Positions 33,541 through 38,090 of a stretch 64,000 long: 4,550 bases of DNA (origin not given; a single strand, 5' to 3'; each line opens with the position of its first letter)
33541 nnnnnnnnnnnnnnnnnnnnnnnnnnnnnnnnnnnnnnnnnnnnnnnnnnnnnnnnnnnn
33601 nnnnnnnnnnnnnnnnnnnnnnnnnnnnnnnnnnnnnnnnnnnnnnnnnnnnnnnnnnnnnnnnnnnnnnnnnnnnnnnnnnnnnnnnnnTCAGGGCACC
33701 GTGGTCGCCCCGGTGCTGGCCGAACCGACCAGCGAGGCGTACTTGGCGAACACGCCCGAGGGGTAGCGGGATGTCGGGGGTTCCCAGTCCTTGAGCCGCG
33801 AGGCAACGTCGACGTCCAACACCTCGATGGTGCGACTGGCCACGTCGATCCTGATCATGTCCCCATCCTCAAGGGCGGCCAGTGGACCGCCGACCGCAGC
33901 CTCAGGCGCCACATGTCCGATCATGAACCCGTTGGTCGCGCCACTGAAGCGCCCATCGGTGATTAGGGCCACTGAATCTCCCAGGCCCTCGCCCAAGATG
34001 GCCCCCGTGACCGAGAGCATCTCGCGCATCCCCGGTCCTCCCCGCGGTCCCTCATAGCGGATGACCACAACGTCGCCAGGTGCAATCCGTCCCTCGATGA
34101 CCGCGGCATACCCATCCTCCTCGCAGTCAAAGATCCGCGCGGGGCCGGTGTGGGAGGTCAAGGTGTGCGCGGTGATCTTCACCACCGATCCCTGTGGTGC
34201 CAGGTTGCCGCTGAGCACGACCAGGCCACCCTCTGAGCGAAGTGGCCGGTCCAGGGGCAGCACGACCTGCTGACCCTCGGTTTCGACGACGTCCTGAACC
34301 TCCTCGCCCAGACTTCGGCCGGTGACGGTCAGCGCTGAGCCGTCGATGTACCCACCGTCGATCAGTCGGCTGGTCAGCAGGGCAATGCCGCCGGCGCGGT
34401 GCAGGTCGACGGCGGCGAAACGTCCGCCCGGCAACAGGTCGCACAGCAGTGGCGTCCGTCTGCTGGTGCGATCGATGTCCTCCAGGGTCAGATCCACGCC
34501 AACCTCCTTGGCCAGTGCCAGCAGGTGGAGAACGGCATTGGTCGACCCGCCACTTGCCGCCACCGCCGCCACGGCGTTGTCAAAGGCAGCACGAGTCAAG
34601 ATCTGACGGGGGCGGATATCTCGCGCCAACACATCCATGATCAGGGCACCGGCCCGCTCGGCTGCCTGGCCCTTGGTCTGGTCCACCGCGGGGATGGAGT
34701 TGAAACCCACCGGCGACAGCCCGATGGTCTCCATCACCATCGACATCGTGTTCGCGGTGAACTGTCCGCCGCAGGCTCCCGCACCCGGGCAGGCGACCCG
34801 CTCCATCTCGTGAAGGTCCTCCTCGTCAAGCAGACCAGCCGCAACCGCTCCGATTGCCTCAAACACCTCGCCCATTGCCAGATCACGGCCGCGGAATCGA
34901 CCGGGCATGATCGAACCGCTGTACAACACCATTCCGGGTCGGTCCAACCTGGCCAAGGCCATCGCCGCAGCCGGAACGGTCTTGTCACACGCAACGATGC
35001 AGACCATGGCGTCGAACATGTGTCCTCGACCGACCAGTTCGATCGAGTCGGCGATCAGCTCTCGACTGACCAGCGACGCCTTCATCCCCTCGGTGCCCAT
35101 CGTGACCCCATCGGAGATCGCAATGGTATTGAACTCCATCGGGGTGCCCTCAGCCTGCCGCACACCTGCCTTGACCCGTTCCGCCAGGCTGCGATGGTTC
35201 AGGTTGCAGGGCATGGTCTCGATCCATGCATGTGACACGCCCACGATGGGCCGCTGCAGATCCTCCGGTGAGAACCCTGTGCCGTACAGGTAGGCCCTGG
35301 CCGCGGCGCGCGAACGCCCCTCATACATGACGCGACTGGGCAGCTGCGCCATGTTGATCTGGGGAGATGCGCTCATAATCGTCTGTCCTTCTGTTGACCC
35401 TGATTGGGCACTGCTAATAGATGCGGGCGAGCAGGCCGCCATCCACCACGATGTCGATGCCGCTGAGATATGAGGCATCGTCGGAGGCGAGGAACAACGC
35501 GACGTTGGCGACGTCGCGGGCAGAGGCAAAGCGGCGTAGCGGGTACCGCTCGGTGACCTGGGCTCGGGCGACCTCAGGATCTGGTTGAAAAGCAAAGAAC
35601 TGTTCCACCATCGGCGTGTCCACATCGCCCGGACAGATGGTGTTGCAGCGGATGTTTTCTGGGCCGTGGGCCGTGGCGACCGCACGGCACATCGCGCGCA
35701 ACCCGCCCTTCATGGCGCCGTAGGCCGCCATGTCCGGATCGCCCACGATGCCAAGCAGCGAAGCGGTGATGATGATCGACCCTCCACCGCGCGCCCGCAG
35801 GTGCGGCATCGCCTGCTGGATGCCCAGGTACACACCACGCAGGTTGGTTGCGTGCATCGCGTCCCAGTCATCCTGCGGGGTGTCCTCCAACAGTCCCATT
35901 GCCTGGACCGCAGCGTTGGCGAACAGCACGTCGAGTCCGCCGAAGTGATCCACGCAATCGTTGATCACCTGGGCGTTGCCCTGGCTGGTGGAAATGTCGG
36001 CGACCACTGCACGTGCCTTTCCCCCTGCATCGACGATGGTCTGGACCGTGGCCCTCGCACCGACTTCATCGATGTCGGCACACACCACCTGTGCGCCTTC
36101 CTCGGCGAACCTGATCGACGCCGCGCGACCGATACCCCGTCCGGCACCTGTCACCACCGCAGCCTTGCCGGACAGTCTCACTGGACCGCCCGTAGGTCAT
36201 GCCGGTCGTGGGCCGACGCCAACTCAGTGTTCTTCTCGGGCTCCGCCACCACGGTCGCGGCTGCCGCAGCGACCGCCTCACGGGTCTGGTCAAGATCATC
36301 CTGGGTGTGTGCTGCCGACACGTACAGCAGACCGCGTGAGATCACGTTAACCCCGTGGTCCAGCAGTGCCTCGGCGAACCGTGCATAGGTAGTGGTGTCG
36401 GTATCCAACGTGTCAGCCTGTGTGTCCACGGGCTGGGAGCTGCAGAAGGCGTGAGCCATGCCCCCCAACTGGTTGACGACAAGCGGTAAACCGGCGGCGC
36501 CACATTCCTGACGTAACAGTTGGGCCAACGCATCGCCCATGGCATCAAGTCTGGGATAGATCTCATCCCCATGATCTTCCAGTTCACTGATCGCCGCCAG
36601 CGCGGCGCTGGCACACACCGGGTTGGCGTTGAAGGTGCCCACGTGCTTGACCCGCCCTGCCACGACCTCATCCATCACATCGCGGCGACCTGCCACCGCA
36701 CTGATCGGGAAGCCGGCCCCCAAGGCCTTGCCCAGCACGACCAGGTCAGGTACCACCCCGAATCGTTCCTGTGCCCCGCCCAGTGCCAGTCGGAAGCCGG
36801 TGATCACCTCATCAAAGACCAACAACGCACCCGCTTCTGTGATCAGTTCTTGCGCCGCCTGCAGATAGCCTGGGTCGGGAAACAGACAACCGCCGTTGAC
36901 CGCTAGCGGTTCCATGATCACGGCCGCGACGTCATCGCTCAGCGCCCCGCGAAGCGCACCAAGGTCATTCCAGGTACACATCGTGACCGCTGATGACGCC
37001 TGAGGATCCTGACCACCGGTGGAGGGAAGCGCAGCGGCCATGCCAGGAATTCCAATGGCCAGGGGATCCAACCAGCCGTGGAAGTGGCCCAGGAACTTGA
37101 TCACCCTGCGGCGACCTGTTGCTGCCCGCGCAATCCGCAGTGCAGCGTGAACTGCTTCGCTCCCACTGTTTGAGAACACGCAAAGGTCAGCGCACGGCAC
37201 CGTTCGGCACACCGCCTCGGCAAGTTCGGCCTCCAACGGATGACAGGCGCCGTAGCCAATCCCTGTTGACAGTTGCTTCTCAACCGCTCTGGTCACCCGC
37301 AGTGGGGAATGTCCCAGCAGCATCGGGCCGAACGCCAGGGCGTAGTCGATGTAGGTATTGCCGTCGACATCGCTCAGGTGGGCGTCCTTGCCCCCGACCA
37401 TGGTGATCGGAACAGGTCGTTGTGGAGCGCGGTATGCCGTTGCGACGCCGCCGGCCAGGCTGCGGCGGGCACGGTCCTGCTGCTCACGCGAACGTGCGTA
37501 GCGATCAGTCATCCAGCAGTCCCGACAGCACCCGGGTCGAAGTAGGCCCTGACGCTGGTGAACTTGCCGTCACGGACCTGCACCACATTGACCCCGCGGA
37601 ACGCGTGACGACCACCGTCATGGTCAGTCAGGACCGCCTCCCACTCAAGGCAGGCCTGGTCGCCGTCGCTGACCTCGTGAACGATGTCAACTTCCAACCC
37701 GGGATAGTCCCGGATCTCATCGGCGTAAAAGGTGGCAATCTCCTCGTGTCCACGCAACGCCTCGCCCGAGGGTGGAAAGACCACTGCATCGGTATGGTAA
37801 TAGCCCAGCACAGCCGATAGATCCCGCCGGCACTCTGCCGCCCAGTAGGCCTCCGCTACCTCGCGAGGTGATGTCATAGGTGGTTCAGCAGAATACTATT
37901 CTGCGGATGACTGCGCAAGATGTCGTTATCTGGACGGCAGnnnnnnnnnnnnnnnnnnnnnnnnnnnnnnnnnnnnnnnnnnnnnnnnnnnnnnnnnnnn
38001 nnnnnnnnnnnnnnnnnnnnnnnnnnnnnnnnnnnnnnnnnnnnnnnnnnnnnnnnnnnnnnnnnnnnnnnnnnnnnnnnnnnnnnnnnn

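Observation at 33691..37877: Unusual four-gene operon: SnoaL-like protein, class-III aminotransferase, SDR, IlvD/EDD dehydratase, controlled from the best palindrome copy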

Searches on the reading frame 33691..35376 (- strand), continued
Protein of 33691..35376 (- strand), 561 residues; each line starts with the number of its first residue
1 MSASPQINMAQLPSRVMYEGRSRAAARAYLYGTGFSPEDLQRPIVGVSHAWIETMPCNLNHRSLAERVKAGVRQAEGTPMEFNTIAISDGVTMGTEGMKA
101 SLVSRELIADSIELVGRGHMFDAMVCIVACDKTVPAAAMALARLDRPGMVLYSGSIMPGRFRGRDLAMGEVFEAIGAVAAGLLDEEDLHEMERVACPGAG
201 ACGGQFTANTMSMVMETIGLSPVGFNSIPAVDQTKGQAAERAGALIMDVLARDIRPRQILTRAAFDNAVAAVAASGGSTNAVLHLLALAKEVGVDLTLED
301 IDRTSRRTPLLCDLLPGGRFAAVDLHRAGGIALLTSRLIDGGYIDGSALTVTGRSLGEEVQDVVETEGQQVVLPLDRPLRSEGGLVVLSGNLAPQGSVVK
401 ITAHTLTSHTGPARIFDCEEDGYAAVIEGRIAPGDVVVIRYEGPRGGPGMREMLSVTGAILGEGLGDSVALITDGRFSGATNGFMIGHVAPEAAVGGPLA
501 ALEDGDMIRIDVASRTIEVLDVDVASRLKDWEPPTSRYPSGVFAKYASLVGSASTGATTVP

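Call 65: find_encoding_contigs(protein=P0003, flank=10000, max_places=1)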
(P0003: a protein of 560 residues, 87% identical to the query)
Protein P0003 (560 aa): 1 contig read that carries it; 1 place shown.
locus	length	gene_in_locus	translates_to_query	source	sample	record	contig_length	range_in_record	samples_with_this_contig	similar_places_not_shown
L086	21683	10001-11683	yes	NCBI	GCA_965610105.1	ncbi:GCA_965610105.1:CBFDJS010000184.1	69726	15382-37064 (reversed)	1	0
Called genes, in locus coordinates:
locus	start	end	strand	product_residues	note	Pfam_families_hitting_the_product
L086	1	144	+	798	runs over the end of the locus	PF17389:Bac_rhamnosid6H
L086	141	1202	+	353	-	PF01266:DAO, PF01494:FAD_binding_3 (weak), PF13450:NAD_binding_8 (weak)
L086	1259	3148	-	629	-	PF07676:PD40 (faint), PF01738:DLH, PF02129:Peptidase_S15 (weak), PF10503:Esterase_PHB, PF20434:BD-FAE, PF00561:Abhydrolase_1 (faint), PF12146:Hydrolase_4 (faint), PF00326:Peptidase_S9, +1 more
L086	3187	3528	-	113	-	PF12867:DinB_2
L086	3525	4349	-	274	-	PF01557:FAA_hydrolase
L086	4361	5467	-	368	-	PF02311:AraC_binding (faint), PF07883:Cupin_2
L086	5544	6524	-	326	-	PF00753:Lactamase_B (weak), PF12706:Lactamase_B_2 (weak)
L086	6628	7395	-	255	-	PF09339:HTH_IclR, PF12802:MarR_2 (faint), PF01614:IclR_C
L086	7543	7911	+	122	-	PF07366:SnoaL, PF12680:SnoaL_2, PF14534:DUF4440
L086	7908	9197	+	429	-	PF00202:Aminotran_3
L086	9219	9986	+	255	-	PF00106:adh_short, PF08659:KR, PF13561:adh_short_C2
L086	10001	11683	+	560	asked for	PF00920:ILVD_EDD_N, PF24877:ILV_EDD_C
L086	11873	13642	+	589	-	PF02737:3HCDH_N, PF03446:NAD_binding_2 (faint), PF00725:3HCDH, PF02737:3HCDH_N, PF03807:F420_oxidored (weak), PF00725:3HCDH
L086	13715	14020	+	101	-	PF27609:Rv1322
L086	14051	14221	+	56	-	-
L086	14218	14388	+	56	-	PF13561:adh_short_C2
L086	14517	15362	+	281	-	PF00160:Pro_isomerase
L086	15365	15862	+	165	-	PF00160:Pro_isomerase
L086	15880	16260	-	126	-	-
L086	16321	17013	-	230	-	-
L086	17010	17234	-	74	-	-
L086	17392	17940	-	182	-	-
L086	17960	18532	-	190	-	-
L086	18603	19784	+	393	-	PF00108:Thiolase_N, PF02803:Thiolase_C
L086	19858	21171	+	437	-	PF01554:MatE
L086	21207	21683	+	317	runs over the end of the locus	PF03308:MeaB, PF02492:cobW (faint)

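Call 66: find_encoding_contigs(protein=P0007, flank=10000, max_places=1)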
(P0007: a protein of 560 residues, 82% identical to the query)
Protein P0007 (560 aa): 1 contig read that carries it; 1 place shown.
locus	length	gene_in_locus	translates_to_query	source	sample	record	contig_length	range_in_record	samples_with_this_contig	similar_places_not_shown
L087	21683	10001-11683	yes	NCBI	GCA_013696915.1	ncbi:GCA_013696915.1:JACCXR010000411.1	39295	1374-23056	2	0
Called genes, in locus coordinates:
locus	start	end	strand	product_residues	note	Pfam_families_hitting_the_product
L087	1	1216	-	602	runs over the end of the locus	PF13581:HATPase_c_2, PF00989:PAS, PF08448:PAS_4, PF13188:PAS_8 (weak), PF13426:PAS_9, PF13185:GAF_2 (weak)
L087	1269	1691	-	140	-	PF00484:Pro_CA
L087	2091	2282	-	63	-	-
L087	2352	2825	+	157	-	-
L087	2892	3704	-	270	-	PF09339:HTH_IclR, PF01614:IclR_C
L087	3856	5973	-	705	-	PF01315:Ald_Xan_dh_C, PF02738:MoCoBD_1, PF20256:MoCoBD_2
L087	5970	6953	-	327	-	PF00941:FAD_binding_5, PF03450:CO_deh_flav_C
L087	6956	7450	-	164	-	PF13085:Fer2_3 (weak), PF00111:Fer2, PF01799:Fer2_2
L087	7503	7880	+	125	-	PF07366:SnoaL (weak), PF12680:SnoaL_2, PF14534:DUF4440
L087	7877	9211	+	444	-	PF00202:Aminotran_3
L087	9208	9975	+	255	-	PF00106:adh_short, PF08659:KR, PF13561:adh_short_C2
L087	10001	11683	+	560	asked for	PF00920:ILVD_EDD_N, PF24877:ILV_EDD_C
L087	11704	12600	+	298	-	PF13468:Glyoxalase_3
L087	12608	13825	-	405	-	PF01546:Peptidase_M20, PF07687:M20_dimer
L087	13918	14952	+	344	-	PF01266:DAO, PF01494:FAD_binding_3 (weak), PF13450:NAD_binding_8 (weak)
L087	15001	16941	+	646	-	PF07676:PD40 (faint), PF26550:Tricorn_2nd (faint), PF25174:Beta-prop_THOC3 (faint), PF26549:Tricorn_N, PF02129:Peptidase_S15 (faint), PF20434:BD-FAE (weak), PF00326:Peptidase_S9, PF01738:DLH, +2 more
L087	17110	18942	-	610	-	PF01078:Mg_chelatase (faint), PF02463:SMC_N (faint), PF00005:ABC_tran, PF05621:TniB (faint), PF13304:AAA_21 (faint), PF08352:oligo_HPY, PF00005:ABC_tran, PF08352:oligo_HPY (weak), +1 more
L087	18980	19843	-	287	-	PF00528:BPD_transp_1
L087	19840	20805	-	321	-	PF19300:BPD_transp_1_N, PF00528:BPD_transp_1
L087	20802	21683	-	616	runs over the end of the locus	PF07676:PD40 (faint), PF10503:Esterase_PHB (weak), PF20434:BD-FAE (weak), PF00561:Abhydrolase_1 (faint), PF12146:Hydrolase_4 (faint), PF00326:Peptidase_S9, PF01738:DLH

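Call 72: find_encoding_contigs(protein=P0066, flank=6000, max_places=1)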
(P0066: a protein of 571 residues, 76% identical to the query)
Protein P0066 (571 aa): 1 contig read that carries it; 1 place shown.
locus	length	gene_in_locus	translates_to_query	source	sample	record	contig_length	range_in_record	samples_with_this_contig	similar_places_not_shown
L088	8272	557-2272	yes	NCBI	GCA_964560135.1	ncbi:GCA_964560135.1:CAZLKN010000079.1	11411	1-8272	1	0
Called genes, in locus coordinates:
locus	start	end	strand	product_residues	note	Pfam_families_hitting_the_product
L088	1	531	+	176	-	?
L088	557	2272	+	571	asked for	PF00920:ILVD_EDD_N, PF24877:ILV_EDD_C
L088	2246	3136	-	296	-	PF08450:SGL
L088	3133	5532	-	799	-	PF17389:Bac_rhamnosid6H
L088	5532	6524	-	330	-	PF04199:Cyclase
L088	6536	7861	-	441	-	-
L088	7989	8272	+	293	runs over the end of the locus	PF12146:Hydrolase_4, PF00561:Abhydrolase_1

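Call 73: find_encoding_contigs(protein=P0055, flank=6000, max_places=1)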
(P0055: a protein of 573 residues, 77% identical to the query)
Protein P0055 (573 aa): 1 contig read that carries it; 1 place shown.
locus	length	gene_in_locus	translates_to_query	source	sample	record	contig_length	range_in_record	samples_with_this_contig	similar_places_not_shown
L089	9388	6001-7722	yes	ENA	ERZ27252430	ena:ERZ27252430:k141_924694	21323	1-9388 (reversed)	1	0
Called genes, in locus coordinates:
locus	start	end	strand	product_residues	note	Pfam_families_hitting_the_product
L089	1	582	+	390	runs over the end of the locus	PF01266:DAO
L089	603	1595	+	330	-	PF02574:S-methyl_trans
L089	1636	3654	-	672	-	PF02129:Peptidase_S15, PF00326:Peptidase_S9, PF00561:Abhydrolase_1, PF12146:Hydrolase_4 (weak), PF12697:Abhydrolase_6 (weak), PF08530:PepX_C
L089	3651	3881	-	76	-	-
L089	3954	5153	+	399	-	PF00202:Aminotran_3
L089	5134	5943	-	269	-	PF00903:Glyoxalase (faint), PF13468:Glyoxalase_3, PF13669:Glyoxalase_4 (faint)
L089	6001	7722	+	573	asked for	PF00920:ILVD_EDD_N, PF24877:ILV_EDD_C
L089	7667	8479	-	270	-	PF00392:GntR, PF07729:FCD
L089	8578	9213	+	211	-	PF00881:Nitroreductase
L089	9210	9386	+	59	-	?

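Call 78: find_encoding_contigs(protein=P0105, flank=6000, max_places=1)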
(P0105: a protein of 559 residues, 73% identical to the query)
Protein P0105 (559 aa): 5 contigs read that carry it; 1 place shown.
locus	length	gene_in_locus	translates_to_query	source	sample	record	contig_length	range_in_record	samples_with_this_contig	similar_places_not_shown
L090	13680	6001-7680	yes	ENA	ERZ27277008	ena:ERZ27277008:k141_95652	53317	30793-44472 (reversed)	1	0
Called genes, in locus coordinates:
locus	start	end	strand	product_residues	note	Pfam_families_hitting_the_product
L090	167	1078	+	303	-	PF14257:DUF4349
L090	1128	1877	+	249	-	PF00005:ABC_tran, PF13304:AAA_21 (faint)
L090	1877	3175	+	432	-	PF00202:Aminotran_3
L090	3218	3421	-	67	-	PF00313:CSD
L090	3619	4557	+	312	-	PF00389:2-Hacid_dh, PF02826:2-Hacid_dh_C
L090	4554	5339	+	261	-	PF03328:HpcH_HpaI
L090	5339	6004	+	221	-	PF03737:RraA-like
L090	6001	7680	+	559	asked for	PF00920:ILVD_EDD_N, PF24877:ILV_EDD_C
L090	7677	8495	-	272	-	PF00106:adh_short, PF01370:Epimerase, PF08659:KR, PF13460:NAD_binding_10 (weak), PF13561:adh_short_C2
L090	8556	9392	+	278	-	PF00106:adh_short, PF01370:Epimerase, PF08659:KR, PF13561:adh_short_C2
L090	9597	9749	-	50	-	-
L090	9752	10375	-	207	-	PF00694:Aconitase_C, PF27512:LeuD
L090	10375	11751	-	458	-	PF00330:Aconitase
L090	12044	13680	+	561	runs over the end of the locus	PF02776:TPP_enzyme_N, PF00205:TPP_enzyme_M, PF02775:TPP_enzyme_C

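Call 79: find_encoding_contigs(protein=P0103, flank=6000, max_places=1)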
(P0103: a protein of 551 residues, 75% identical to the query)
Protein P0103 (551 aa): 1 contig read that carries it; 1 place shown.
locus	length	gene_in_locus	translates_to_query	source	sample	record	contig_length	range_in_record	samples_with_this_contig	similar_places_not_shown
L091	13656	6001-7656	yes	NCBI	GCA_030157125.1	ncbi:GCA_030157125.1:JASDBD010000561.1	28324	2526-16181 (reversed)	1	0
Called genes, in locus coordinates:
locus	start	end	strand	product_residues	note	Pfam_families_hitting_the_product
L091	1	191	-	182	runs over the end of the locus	PF03551:PadR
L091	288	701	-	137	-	PF01850:PIN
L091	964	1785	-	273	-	PF00528:BPD_transp_1 (faint)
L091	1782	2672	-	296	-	PF00528:BPD_transp_1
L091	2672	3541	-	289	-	PF00528:BPD_transp_1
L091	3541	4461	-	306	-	PF00528:BPD_transp_1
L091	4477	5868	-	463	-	PF01547:SBP_bac_1, PF13416:SBP_bac_8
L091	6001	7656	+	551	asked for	PF00920:ILVD_EDD_N, PF24877:ILV_EDD_C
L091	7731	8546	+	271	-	PF01145:Band_7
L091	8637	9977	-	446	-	PF05598:DUF772, PF01609:DDE_Tnp_1, PF13751:DDE_Tnp_1_6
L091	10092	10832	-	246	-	PF00106:adh_short, PF08659:KR, PF13561:adh_short_C2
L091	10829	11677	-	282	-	PF01557:FAA_hydrolase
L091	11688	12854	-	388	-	PF04295:GD_AH_second, PF20629:GD_AH_C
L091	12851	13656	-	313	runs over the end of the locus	PF04295:GD_AH_second, PF20629:GD_AH_C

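Call 80: search_protein_families(library=ncbifam, proteins=[L087:11704-12600:+, L086:141-1202:+], max_evalue=0.00001)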
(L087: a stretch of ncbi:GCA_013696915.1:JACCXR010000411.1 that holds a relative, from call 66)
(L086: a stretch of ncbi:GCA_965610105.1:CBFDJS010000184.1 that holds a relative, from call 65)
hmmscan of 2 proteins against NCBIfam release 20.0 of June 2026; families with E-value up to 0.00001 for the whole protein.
L087:11704-12600:+ (298 aa): 0 families

L086:141-1202:+ (353 aa): 14 families
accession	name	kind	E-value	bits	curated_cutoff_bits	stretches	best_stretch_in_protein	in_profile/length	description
NF008425.0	PRK11259.1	equivalog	5.2e-61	206.7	257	1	15-350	4-359/377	N-methyl-L-tryptophan oxidase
TIGR01377.1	soxA_mon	subfamily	6.9e-52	176.5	479.65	1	17-351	2-360/381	amino oxidase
TIGR02352.1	thiamin_ThiO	equivalog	1.6e-12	47.2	250.8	1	18-217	1-219/351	glycine oxidase ThiO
TIGR03364.1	HpnW_proposed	hypoth_equivalog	3.2e-12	46.2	285.1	1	16-211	1-203/365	TIGR03364 family FAD-dependent oxidoreductase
NF002480.1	PRK01747.1-1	equivalog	1e-10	40.7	540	1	15-219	248-466/645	bifunctional tRNA (5-methylaminomethyl-2-thiouridine)(34)-methyltransferase MnmC2/FAD-dependent 5-carboxymethylaminomethyl-2-thiouridine(34)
TIGR03197.1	MnmC_Cterm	equivalog_domain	2.9e-10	39.8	174.2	1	17-218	1-216/400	FAD-dependent 5-carboxymethylaminomethyl-2-thiouridine(34) oxidoreductase MnmC1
NF050086.1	pipecolate_AmaA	exception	1.2e-09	37.4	600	1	13-54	23-64/425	L-pipecolate oxidase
NF040813.1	pro_dh_Thprot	equivalog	2e-08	33.7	600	0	18-55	2-39/362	D-proline dehydrogenase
TIGR02734.1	crtI_fam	subfamily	8.2e-08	31.4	238.1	1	18-58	1-41/504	phytoene desaturase family protein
NF001933.0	PRK00711.1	subfamily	3.6e-07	29.6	383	1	17-49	2-34/429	D-amino acid dehydrogenase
TIGR02733.1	desat_CrtD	equivalog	2.3e-06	26.6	549.7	1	16-63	2-48/492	C-3',4' desaturase CrtD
NF058655.1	CrtID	equivalog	3e-06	26.3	640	1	18-66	1-48/478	bifunctional phytoene desaturase/3,4-desaturase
TIGR03467.1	HpnE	equivalog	4.2e-06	26.3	283.05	1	18-61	1-44/430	hydroxysqualene dehydroxylase HpnE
NF006130.0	PRK08274.1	equivalog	5.7e-06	25.4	369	0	15-205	5-193/467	FAD-dependent tricarballylate dehydrogenase TcuA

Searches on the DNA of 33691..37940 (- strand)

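Call 10: search_dna_similar(query=window:33691-37940:-, collection=plasmids, mode=near)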
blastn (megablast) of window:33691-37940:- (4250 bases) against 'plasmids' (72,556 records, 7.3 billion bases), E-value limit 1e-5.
No match.
